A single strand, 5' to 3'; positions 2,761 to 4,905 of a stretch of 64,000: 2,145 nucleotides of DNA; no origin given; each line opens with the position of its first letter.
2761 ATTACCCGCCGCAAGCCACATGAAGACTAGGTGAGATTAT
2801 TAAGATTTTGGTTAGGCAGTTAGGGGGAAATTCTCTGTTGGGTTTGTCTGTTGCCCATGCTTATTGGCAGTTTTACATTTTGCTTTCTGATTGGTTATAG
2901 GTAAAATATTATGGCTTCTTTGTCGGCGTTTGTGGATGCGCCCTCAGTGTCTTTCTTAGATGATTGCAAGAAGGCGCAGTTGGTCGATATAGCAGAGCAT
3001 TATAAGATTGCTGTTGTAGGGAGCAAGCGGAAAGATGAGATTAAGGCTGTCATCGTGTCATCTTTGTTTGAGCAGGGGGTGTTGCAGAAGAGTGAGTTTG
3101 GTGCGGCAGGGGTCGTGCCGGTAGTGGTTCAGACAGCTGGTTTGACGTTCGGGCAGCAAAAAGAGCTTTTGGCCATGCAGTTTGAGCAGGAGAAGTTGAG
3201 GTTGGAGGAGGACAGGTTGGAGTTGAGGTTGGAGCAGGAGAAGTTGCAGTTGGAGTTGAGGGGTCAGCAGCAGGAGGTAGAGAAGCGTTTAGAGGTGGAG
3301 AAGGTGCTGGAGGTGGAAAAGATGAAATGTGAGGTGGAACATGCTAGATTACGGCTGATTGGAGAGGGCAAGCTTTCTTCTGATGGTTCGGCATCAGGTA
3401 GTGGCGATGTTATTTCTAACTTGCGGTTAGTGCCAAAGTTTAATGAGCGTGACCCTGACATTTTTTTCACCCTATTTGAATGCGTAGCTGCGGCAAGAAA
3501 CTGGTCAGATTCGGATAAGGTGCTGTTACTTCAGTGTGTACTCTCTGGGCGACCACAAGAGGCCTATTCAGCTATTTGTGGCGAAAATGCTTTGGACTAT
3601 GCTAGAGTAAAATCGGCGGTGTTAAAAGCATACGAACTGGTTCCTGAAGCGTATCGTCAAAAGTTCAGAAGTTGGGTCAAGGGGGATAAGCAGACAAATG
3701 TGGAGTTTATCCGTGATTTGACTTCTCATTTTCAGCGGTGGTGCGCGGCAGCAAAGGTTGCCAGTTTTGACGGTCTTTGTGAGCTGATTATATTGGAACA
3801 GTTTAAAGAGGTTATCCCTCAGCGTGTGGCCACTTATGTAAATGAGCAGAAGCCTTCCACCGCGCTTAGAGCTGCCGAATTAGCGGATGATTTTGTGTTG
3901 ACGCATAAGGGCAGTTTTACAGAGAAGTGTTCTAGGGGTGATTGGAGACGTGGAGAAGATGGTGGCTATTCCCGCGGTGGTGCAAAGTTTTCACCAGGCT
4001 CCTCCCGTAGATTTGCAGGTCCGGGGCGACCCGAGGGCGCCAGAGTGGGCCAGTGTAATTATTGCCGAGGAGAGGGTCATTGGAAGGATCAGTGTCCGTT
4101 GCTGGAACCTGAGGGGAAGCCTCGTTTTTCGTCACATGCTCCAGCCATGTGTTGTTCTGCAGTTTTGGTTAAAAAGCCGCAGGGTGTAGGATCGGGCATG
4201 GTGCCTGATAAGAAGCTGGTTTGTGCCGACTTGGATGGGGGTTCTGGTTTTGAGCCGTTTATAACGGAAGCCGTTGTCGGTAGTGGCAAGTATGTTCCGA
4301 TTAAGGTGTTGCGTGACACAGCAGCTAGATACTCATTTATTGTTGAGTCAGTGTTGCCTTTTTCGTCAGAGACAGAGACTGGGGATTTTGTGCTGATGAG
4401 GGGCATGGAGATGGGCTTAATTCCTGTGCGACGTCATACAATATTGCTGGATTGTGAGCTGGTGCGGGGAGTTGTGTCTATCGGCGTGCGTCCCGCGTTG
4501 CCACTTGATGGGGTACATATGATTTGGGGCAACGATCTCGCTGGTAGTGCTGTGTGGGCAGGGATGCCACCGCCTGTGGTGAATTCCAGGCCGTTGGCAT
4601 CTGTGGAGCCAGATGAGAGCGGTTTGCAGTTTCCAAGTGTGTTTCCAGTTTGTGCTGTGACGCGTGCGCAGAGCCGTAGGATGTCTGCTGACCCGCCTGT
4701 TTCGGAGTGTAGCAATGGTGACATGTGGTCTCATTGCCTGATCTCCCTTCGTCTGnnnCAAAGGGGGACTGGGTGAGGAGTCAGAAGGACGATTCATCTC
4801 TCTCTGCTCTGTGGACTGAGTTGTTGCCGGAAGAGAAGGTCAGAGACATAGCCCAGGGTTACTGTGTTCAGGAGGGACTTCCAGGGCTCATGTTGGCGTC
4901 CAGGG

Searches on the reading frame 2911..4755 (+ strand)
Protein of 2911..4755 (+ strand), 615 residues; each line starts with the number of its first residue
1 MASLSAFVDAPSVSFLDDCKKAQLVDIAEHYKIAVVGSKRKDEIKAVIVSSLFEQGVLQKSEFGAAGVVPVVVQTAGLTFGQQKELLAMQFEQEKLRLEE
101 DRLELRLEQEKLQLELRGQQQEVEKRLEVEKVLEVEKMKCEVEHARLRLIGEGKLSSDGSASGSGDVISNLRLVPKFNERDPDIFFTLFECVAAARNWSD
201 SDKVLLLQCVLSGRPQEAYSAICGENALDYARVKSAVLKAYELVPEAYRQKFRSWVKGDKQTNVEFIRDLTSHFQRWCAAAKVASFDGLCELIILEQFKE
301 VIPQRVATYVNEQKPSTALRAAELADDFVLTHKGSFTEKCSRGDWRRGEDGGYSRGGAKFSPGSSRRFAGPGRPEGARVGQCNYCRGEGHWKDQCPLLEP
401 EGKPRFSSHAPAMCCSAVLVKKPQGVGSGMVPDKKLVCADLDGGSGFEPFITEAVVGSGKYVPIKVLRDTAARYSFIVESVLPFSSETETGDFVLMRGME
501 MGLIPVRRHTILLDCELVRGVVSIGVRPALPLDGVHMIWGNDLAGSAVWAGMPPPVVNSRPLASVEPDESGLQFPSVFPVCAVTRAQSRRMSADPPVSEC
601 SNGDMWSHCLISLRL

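Call 82: find_encoding_contigs(protein=window:2911-4755:+, flank=10000, max_places=10)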
Protein window:2911-4755:+ (615 aa): no gene with exactly this product is on record in the collection.
